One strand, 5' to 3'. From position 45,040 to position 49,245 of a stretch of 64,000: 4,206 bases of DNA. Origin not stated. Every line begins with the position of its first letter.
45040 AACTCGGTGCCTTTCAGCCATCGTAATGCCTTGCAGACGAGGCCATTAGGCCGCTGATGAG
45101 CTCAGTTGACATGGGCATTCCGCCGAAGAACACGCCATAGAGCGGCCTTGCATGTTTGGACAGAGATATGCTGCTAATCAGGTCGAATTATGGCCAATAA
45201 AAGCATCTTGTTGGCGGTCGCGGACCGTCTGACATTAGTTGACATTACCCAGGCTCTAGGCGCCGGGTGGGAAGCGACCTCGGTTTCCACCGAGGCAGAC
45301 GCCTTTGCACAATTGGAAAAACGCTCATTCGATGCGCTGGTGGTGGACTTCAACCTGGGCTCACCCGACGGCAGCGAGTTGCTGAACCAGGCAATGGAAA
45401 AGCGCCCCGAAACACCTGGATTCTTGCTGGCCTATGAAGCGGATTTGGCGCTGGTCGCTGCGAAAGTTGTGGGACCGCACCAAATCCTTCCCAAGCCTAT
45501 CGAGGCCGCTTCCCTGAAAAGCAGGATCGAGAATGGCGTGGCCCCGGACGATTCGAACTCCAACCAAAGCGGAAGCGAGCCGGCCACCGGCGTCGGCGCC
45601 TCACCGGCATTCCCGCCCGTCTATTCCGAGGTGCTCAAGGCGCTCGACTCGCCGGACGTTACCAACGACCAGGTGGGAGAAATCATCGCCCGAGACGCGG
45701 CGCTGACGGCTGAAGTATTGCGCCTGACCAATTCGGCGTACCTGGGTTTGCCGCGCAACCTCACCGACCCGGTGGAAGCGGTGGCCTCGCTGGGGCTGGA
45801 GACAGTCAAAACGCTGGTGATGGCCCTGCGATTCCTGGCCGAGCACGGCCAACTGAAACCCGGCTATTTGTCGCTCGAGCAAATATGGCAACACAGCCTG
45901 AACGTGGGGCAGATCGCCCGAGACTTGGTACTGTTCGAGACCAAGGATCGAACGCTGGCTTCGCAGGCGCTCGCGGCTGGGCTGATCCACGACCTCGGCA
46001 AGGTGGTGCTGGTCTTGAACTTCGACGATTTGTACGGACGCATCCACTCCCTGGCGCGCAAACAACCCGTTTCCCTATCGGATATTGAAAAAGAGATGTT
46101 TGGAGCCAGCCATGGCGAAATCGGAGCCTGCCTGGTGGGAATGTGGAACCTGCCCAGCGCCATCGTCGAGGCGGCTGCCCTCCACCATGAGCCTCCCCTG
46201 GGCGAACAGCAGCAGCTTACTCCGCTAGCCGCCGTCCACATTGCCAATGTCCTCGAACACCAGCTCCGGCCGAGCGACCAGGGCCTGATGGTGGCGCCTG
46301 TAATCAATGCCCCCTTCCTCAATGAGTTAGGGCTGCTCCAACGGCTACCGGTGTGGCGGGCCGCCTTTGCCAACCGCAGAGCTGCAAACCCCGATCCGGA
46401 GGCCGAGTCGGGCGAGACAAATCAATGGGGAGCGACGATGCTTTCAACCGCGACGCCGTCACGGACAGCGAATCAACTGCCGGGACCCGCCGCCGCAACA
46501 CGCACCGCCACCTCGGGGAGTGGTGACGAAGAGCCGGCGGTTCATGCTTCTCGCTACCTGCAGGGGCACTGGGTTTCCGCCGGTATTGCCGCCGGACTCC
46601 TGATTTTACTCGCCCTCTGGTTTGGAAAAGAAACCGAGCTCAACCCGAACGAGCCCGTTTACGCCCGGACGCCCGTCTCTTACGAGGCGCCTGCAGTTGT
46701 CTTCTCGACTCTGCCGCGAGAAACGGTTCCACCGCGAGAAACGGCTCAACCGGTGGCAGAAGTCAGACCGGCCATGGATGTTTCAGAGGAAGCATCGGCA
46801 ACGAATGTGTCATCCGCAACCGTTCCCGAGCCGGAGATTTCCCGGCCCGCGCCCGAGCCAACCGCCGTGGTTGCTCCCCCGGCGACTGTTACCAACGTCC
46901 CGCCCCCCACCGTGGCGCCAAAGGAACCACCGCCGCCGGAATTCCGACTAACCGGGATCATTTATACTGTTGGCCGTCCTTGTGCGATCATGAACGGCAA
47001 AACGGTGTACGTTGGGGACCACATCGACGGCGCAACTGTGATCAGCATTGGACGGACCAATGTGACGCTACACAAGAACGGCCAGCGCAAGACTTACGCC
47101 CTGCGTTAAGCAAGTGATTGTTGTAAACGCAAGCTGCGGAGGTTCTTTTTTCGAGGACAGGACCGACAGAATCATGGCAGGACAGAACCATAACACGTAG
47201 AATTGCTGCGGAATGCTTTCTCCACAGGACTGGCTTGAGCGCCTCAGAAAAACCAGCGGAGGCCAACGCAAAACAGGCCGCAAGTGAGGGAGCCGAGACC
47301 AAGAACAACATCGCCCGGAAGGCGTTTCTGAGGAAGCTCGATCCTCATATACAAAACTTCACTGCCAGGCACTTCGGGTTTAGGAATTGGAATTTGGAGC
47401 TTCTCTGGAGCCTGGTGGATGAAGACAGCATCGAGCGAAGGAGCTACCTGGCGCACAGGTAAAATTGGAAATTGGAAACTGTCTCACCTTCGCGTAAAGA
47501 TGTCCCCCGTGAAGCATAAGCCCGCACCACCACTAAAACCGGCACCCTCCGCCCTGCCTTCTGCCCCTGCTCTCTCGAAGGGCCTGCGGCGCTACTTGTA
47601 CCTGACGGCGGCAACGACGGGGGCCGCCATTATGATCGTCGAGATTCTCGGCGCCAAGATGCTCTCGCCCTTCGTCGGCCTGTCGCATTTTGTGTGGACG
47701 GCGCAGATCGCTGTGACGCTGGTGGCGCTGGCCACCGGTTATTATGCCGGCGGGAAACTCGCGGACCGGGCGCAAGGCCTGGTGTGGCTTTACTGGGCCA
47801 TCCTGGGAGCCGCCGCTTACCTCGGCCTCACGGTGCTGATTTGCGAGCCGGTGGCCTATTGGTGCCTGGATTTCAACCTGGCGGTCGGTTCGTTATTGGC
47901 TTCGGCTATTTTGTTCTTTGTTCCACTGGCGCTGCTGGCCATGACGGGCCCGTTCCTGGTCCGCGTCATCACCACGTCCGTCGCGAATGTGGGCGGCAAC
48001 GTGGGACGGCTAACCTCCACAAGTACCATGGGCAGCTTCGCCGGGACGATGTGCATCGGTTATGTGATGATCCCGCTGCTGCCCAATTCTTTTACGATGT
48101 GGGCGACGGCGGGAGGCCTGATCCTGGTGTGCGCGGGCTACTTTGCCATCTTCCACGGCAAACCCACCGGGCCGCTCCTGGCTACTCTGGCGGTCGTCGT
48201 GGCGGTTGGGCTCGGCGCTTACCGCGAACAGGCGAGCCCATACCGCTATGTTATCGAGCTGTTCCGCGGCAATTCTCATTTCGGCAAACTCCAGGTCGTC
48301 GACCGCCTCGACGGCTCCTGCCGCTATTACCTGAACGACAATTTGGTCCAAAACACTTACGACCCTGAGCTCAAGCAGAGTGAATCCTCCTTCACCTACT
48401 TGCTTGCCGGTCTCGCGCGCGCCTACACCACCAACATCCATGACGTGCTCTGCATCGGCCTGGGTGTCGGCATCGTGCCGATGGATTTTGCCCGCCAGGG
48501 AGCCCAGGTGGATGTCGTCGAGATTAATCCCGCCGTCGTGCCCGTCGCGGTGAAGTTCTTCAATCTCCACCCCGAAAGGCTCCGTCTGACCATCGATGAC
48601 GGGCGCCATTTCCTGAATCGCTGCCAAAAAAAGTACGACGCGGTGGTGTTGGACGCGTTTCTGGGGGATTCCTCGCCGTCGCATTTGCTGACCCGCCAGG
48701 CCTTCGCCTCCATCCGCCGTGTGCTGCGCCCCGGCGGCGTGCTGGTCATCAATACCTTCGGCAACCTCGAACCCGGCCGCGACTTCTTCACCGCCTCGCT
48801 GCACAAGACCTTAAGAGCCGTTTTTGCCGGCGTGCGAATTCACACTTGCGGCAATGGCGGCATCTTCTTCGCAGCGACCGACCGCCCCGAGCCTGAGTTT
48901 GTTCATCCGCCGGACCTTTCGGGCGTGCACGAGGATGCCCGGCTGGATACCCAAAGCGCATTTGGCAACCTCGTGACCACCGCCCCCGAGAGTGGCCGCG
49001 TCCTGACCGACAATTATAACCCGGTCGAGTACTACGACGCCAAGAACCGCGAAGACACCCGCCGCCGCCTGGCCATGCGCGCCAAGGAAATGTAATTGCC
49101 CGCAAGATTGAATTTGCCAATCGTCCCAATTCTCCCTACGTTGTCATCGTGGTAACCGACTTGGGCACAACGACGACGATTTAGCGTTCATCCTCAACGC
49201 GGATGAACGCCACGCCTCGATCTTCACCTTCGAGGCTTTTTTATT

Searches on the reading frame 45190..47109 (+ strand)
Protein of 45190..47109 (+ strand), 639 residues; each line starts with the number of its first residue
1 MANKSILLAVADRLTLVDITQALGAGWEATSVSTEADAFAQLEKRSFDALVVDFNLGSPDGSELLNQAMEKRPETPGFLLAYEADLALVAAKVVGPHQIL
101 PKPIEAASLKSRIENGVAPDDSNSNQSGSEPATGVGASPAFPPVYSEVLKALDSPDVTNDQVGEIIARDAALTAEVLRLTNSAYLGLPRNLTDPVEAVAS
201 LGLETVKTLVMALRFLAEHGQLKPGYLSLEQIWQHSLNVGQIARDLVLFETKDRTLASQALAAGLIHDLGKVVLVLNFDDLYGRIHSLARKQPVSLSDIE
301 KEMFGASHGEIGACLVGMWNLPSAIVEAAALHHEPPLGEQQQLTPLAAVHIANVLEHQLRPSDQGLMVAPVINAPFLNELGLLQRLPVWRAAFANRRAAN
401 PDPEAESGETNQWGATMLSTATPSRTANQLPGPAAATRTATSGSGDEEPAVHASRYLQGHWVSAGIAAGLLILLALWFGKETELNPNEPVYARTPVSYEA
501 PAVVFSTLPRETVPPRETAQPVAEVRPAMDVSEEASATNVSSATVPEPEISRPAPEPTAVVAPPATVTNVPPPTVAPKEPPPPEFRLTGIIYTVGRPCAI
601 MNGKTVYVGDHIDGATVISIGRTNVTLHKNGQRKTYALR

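Call 69: search_protein_families(library=pfam, proteins=[window:45190-47109:+], max_evalue=0.00001)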
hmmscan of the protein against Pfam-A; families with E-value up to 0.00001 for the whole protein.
window:45190-47109:+ (639 aa): 3 families
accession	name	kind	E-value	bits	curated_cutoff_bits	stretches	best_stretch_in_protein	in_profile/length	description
PF08668.18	HDOD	-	6.9e-48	163.2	22.9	1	139-335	2-196/196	HDOD domain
PF01966.28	HD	-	2e-07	31.8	22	1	233-353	2-111/116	HD domain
PF00072.30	Response_reg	-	4.2e-07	30.6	30.2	1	25-113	21-110/111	Response regulator receiver domain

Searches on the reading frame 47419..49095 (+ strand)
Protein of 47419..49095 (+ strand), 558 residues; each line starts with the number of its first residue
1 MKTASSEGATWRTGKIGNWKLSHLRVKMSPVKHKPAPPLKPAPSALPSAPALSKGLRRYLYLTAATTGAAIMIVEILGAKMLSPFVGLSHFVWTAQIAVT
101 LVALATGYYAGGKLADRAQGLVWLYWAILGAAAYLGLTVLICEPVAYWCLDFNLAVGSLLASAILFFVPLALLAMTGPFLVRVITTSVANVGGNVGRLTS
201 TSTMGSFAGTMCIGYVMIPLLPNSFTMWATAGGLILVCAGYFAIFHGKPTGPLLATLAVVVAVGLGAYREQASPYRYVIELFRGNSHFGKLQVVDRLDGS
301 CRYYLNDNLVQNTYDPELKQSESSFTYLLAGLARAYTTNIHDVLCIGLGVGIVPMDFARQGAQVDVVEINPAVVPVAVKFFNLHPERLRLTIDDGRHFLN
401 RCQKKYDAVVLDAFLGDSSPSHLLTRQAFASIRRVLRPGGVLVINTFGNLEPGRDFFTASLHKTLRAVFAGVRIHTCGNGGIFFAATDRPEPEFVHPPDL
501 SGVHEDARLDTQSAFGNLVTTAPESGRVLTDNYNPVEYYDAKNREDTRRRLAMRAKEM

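Call 69: search_protein_families(library=pfam, proteins=[window:47419-49095:+], max_evalue=0.00001)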
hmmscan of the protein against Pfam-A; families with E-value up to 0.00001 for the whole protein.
window:47419-49095:+ (558 aa): 3 families
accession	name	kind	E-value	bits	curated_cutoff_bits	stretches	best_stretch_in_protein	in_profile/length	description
PF01564.23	Spermine_synth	-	9.2e-11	42.1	22.9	1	327-456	6-141/186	Spermine/spermidine synthase domain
PF13649.12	Methyltransf_25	-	6.4e-07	30.4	27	1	343-440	1-97/97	Methyltransferase domain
PF08241.18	Methyltransf_11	-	2.5e-06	28.5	21.2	1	344-444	1-95/95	Methyltransferase domain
